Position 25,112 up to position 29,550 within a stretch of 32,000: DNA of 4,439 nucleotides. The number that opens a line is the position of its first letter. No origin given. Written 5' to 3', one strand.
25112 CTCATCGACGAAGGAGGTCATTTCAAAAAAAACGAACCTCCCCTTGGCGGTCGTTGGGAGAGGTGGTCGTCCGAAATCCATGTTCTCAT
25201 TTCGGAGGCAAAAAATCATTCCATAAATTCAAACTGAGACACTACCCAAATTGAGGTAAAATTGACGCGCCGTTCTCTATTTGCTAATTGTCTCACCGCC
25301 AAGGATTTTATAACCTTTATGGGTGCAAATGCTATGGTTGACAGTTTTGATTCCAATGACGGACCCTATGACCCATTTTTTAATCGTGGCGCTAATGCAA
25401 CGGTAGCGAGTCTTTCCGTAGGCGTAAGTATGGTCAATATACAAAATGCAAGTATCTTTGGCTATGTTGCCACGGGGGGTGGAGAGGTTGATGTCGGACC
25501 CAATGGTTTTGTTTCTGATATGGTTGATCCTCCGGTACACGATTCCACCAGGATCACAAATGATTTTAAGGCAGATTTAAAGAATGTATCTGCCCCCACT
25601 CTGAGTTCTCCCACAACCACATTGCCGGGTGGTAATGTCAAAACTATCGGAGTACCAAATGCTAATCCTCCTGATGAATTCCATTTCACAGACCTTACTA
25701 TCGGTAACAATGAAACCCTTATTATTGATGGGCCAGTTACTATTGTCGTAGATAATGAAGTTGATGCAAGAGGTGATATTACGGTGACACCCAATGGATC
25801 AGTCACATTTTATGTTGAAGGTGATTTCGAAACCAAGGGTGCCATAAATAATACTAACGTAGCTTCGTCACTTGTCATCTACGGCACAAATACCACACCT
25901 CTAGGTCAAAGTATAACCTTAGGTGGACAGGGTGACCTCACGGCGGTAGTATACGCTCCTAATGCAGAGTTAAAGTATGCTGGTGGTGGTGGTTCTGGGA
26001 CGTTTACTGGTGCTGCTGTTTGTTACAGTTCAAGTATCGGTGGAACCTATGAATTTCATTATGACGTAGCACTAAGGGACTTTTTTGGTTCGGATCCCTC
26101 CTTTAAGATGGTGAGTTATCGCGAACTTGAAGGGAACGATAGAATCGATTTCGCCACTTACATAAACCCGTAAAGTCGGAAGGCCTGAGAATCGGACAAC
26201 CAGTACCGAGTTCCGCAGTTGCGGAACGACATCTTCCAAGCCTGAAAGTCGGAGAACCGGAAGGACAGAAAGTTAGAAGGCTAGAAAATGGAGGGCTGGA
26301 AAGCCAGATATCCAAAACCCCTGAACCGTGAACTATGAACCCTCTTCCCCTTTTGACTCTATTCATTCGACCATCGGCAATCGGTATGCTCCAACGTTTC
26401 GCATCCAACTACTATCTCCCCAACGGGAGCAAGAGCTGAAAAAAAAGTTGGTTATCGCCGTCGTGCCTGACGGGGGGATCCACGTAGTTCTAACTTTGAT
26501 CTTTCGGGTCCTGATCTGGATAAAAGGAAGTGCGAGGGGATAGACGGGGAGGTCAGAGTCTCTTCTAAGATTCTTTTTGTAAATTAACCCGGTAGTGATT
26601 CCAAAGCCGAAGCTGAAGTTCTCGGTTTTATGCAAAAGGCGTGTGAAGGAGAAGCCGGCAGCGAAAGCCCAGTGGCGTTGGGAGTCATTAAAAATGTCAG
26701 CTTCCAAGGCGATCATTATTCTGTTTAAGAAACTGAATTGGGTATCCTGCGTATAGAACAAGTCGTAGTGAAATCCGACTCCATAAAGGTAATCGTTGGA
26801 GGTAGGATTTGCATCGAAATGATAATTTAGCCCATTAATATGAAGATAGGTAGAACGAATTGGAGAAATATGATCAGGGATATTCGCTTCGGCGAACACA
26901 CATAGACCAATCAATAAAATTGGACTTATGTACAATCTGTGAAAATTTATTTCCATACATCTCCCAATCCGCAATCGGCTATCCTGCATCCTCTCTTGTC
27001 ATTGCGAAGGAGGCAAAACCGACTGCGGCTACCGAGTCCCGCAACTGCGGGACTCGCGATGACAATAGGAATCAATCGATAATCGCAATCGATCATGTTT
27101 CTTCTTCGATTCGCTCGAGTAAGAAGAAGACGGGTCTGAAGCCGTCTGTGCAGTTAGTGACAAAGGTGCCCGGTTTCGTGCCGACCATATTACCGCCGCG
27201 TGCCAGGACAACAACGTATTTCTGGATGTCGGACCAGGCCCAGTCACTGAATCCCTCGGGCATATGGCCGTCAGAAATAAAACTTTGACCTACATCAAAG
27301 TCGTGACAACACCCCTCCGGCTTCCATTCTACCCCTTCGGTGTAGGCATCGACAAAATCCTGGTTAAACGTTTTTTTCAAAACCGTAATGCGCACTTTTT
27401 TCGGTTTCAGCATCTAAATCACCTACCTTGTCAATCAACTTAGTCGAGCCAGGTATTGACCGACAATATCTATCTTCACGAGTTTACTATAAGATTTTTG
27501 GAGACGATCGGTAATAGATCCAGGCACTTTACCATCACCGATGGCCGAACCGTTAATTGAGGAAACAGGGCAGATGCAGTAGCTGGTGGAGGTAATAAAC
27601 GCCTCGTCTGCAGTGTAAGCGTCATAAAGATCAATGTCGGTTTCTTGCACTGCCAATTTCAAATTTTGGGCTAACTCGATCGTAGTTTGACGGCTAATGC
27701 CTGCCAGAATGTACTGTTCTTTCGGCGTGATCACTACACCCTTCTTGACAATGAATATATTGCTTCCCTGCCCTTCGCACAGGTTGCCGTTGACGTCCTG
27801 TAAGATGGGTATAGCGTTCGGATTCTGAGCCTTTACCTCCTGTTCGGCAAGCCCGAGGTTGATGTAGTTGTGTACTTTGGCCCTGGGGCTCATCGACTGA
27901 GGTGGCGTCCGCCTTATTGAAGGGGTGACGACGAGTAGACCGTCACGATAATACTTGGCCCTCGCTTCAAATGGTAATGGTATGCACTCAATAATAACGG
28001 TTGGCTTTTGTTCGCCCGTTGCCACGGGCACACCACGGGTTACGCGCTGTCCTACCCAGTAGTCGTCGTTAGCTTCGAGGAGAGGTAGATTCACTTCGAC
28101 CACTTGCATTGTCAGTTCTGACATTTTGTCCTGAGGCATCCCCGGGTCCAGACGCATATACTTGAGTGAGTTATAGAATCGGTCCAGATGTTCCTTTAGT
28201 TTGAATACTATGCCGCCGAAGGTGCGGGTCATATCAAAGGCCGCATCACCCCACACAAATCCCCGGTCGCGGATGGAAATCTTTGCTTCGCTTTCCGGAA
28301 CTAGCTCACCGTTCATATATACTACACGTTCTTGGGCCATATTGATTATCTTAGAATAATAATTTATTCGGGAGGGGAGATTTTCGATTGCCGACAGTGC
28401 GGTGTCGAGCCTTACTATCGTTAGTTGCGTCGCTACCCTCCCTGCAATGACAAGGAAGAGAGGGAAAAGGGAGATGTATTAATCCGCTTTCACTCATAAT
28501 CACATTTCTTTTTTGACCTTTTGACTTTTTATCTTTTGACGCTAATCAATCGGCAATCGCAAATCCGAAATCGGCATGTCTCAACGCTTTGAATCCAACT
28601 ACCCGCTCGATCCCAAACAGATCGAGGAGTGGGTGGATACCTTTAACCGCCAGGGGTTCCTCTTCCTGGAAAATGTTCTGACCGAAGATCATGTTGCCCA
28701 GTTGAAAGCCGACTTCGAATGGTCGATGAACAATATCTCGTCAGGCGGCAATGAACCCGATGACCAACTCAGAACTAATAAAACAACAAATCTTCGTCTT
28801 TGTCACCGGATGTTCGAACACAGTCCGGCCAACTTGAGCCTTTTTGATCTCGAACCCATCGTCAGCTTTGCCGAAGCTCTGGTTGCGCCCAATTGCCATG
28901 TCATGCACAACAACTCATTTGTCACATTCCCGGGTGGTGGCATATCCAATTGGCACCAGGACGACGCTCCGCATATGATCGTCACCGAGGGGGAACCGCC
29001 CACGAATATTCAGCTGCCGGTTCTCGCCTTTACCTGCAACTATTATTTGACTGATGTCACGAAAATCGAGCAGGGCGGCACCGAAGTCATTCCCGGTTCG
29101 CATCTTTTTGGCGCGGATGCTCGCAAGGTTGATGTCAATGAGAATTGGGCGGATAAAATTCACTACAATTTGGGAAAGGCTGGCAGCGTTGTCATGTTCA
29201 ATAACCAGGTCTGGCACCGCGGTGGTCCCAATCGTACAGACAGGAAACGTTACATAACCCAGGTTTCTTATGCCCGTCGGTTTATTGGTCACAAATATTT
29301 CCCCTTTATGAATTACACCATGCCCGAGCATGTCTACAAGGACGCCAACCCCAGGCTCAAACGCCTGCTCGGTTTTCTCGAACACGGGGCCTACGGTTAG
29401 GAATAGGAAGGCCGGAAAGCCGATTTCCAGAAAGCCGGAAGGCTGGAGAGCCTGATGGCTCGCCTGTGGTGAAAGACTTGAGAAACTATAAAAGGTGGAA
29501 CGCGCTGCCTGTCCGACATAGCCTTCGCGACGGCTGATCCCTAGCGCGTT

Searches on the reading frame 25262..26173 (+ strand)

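Call 14: search_protein_families(library=pfam, proteins=[window:25262-26173:+])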
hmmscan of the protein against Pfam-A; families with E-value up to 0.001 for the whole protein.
window:25262-26173:+ (303 aa): 1 family
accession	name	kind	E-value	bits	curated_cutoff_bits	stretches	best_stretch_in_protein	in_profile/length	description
PF23981.1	DUF7305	-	4.7e-26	92.3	27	1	140-273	51-184/185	Domain of unknown function (DUF7305)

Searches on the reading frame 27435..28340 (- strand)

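Call 14: search_protein_families(library=pfam, proteins=[window:27435-28340:-])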
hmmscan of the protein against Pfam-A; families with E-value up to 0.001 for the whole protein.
window:27435-28340:- (301 aa): 1 family
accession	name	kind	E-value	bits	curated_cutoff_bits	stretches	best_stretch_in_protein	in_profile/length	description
PF01063.24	Aminotran_4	-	1e-39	137.1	28.5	1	34-262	2-223/223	Amino-transferase class IV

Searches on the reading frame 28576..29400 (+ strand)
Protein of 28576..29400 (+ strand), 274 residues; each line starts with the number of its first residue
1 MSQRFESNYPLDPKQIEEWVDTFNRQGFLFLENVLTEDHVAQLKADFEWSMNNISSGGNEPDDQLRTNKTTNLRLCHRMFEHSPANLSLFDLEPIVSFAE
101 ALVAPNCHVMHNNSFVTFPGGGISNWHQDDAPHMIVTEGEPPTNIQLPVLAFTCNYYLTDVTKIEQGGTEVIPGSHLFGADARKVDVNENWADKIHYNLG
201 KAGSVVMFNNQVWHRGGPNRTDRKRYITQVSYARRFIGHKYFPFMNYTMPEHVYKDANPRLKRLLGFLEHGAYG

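Call 14: search_protein_families(library=pfam, proteins=[window:28576-29400:+])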
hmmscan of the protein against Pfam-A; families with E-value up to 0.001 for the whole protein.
window:28576-29400:+ (274 aa): 2 families
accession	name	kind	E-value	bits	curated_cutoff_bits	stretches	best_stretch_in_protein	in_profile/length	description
PF05721.19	PhyH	-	1.7e-19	71.4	22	1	23-225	1-211/213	Phytanoyl-CoA dioxygenase (PhyH)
PF13759.12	2OG-FeII_Oxy_5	-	0.00076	20.3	27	0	156-226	27-96/101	Putative 2OG-Fe(II) oxygenase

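Call 62: find_encoding_contigs(protein=window:28576-29400:+, flank=10000, max_places=3)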
Protein window:28576-29400:+ (274 aa): 3 contigs read that carry it; 2 places shown.
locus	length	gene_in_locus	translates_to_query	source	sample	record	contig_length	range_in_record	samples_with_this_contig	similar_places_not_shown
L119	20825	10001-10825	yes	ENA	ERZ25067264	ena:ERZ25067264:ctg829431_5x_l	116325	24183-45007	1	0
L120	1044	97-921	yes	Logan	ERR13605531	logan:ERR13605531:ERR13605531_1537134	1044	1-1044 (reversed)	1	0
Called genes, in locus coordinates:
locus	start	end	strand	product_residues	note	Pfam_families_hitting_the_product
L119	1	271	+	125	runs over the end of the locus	PF00355:Rieske, PF13806:Rieske_2 (faint), PF22543:Rieske_4 (weak)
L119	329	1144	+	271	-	PF05721:PhyH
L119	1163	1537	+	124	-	PF12973:Cupin_7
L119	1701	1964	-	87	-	-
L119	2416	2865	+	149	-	-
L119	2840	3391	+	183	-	PF07963:N_methyl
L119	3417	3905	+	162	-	-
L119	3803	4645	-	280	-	PF03400:DDE_Tnp_IS1 (faint)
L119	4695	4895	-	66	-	-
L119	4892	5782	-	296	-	PF01972:SDH_protease, PF25145:NfeD1b_N (weak)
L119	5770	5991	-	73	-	-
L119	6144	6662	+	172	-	-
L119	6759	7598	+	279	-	PF23981:DUF7305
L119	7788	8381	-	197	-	PF07017:PagP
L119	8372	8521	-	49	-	-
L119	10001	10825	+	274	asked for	PF05721:PhyH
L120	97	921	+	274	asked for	PF05721:PhyH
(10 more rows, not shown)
